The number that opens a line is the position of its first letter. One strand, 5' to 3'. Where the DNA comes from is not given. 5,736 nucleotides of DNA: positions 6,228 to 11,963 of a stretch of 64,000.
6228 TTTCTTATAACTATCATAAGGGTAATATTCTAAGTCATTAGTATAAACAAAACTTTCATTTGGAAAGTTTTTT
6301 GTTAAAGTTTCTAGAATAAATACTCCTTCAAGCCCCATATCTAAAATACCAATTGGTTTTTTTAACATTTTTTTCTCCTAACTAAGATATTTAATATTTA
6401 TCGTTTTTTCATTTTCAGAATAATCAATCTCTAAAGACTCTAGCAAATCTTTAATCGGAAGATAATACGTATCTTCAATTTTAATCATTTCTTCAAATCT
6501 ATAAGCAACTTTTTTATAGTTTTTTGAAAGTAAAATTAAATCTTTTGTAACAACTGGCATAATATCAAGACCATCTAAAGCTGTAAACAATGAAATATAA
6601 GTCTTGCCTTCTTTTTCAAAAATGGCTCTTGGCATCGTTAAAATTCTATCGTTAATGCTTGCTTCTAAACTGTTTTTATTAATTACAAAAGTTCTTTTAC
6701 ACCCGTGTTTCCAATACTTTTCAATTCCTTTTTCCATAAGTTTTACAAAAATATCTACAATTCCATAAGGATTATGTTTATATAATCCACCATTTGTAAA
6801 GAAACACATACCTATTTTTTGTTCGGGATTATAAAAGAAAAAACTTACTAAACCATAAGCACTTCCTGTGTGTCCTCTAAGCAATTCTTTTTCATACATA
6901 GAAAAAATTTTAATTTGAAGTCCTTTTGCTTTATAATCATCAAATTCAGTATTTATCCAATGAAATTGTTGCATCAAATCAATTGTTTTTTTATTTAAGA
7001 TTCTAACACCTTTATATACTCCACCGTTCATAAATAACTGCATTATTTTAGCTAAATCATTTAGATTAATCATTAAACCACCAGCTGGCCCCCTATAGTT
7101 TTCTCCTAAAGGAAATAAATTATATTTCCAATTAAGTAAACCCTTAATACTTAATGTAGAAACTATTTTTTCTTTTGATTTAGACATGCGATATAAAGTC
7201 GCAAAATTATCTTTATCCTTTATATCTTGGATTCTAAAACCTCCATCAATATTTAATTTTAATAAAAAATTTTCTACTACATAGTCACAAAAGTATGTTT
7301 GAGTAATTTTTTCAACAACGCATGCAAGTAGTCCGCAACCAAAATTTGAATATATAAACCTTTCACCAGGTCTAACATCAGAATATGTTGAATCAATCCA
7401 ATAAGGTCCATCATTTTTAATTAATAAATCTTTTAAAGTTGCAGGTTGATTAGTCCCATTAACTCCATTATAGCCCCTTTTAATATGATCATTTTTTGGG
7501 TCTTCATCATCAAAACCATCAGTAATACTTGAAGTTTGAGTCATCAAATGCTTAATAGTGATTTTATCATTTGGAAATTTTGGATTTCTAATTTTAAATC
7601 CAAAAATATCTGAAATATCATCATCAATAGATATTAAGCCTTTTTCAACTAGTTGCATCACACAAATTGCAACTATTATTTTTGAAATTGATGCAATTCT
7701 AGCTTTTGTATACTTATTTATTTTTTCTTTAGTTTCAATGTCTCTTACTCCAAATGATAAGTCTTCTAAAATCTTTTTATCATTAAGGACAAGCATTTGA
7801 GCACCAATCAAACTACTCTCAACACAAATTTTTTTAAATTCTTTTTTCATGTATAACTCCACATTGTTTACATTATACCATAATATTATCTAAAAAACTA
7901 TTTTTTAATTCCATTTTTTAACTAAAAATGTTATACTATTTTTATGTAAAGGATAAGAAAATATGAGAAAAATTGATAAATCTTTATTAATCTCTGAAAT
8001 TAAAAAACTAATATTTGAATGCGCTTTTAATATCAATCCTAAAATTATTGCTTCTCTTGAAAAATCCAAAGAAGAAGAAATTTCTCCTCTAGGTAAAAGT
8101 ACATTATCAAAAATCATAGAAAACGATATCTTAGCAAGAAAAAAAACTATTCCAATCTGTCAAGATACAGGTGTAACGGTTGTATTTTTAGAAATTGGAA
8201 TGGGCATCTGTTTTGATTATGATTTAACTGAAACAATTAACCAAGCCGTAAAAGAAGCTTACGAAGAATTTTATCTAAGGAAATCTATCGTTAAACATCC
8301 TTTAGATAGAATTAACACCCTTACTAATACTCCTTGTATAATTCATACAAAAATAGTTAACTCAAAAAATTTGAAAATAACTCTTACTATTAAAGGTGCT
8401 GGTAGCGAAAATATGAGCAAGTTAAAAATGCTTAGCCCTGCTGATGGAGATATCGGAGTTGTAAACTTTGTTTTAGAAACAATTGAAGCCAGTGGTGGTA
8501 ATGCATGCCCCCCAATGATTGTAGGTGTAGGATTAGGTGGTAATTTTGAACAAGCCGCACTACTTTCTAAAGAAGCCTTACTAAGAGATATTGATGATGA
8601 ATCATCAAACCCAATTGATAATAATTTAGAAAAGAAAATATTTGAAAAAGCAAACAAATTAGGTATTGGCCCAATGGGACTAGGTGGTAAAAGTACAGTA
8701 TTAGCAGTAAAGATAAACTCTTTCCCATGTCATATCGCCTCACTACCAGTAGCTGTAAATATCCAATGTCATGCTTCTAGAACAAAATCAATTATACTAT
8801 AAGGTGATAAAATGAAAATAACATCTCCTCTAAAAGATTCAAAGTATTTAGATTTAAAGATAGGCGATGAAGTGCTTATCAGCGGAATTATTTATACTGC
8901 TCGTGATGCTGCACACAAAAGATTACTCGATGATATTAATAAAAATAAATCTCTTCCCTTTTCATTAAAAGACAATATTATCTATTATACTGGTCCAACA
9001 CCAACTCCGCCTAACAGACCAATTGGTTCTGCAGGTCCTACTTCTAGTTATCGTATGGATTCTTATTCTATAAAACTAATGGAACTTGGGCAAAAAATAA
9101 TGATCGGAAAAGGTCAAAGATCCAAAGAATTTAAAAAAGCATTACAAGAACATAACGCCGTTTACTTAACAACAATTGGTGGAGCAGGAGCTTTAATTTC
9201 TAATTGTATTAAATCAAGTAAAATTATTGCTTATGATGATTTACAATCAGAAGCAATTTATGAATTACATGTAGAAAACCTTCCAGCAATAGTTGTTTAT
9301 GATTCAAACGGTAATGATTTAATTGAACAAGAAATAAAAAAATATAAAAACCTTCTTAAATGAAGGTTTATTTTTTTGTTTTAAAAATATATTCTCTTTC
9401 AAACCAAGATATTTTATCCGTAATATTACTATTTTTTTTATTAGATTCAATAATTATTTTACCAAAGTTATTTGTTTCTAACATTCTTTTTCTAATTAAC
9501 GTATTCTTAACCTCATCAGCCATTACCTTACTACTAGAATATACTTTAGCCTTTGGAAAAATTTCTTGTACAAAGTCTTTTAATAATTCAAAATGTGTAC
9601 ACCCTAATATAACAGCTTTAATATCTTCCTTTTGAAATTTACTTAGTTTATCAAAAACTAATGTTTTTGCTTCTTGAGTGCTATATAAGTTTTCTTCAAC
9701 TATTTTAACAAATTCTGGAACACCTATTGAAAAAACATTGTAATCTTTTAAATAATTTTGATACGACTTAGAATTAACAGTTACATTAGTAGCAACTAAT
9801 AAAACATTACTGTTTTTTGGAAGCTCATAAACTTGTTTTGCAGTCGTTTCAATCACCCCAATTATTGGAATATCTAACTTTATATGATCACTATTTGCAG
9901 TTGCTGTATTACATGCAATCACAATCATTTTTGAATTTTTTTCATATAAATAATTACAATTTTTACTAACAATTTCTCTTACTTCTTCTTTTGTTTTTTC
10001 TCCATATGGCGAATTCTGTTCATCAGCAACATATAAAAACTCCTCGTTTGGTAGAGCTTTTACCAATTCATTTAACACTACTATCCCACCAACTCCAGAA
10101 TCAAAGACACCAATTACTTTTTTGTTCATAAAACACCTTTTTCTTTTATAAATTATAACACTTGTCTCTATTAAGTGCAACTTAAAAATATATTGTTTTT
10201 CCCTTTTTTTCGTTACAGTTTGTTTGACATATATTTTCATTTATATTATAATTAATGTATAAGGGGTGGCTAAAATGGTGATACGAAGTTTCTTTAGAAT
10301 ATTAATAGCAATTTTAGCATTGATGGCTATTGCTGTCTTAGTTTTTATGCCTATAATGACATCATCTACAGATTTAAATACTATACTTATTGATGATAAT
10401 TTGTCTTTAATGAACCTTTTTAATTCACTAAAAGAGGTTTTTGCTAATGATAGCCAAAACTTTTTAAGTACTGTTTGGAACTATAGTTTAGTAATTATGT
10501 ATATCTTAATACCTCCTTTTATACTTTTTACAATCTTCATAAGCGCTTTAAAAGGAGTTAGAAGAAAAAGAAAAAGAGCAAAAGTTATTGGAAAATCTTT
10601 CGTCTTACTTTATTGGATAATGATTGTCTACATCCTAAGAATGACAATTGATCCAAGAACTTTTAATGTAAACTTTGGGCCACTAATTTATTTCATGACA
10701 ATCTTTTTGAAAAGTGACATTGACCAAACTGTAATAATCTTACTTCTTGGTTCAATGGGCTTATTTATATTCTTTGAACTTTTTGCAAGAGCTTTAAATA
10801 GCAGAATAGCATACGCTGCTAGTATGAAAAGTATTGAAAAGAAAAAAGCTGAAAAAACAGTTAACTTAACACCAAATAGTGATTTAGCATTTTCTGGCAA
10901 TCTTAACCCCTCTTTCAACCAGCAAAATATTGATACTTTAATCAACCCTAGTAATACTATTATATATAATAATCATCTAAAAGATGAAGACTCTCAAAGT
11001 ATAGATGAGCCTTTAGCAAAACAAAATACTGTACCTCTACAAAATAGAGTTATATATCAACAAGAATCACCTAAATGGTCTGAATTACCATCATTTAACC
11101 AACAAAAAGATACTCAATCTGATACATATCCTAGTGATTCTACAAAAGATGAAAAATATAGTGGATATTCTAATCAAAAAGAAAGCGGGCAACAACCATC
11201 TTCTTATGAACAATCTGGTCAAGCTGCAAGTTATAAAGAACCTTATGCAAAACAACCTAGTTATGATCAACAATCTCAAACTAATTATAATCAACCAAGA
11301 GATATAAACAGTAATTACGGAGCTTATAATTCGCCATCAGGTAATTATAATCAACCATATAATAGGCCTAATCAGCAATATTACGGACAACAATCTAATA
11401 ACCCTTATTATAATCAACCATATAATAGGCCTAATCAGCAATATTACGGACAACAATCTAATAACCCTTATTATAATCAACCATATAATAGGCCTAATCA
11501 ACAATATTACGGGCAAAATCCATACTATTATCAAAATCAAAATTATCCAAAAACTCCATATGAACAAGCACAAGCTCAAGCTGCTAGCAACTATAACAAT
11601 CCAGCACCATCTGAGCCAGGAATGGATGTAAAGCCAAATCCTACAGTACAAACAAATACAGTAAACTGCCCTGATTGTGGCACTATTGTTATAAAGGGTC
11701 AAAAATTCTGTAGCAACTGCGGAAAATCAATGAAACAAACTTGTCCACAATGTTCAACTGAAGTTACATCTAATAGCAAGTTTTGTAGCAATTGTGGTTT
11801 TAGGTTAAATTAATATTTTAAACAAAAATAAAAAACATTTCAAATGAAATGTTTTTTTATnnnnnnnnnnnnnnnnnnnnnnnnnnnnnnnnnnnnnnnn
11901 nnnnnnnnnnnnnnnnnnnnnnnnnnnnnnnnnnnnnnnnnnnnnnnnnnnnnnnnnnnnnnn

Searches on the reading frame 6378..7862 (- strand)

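Call 54: search_protein_families(library=pfam, proteins=[window:6378-7862:-], max_evalue=0.00001)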
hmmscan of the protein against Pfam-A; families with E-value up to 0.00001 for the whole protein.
window:6378-7862:- (494 aa): 1 family
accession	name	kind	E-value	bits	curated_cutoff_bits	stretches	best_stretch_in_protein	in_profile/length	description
PF00144.29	Beta-lactamase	-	5.6e-39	134.7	27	1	17-358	13-310/329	Beta-lactamase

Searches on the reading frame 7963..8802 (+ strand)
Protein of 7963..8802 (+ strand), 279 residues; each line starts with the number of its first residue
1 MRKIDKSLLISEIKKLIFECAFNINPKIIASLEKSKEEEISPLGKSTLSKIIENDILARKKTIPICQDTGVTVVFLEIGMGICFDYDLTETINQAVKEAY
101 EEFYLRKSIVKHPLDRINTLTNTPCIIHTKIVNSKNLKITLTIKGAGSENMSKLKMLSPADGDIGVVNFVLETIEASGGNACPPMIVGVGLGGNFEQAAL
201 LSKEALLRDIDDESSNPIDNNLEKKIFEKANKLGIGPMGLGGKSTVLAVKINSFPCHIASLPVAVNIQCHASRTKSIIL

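Call 54: search_protein_families(library=pfam, proteins=[window:7963-8802:+], max_evalue=0.00001)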
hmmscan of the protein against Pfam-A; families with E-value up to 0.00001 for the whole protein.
window:7963-8802:+ (279 aa): 1 family
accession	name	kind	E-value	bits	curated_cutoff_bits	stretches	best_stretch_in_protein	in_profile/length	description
PF05681.19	Fumerase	-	6e-103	344.3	25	1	12-276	3-268/270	Fumarate hydratase (Fumerase)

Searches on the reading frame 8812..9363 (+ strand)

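Call 54: search_protein_families(library=pfam, proteins=[window:8812-9363:+], max_evalue=0.00001)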
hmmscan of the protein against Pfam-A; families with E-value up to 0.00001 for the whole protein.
window:8812-9363:+ (183 aa): 1 family
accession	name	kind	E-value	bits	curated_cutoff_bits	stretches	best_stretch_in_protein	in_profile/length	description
PF05683.17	Fumerase_C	-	6.6e-56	189.3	22.2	1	11-173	39-204/205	Fumarase C-terminus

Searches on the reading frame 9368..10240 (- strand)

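Call 55: search_protein_families(library=pfam, proteins=[window:9368-10240:-], max_evalue=0.00001)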
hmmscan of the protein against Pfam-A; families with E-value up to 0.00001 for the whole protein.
window:9368-10240:- (290 aa): 1 family
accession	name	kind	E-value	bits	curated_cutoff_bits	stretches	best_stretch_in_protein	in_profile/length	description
PF01177.27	Asp_Glu_race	-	6.7e-15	55.9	31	1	75-240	37-207/211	Asp/Glu/Hydantoin racemase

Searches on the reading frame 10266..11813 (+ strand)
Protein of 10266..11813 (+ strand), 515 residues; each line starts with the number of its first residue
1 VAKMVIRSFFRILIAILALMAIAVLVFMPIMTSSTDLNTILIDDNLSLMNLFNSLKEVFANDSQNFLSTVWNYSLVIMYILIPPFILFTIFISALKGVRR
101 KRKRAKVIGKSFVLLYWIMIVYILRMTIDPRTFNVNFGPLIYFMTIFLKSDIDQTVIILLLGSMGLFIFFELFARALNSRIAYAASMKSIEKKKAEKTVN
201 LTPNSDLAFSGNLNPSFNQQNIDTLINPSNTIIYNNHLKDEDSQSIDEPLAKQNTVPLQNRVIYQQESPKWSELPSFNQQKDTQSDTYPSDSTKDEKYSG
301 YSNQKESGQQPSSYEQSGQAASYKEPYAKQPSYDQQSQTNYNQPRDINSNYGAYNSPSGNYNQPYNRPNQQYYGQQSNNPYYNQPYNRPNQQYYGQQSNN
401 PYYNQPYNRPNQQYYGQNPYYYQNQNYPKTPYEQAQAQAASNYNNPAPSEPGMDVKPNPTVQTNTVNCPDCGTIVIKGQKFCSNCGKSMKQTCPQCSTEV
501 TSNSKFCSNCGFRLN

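Call 55: search_protein_families(library=pfam, proteins=[window:10266-11813:+], max_evalue=0.00001)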
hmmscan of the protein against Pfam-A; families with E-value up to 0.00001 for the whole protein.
window:10266-11813:+ (515 aa): 3 families
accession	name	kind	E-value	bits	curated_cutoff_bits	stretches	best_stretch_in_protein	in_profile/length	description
PF13240.11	Zn_Ribbon_1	-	1e-11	44.6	25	1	493-514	2-23/23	zinc-ribbon domain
PF12773.13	DZR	-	2e-10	41.1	27.3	1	468-511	1-45/45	Double zinc ribbon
PF13248.11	Zn_ribbon_3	-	2.2e-09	36.9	27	1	465-487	2-24/26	zinc-ribbon domain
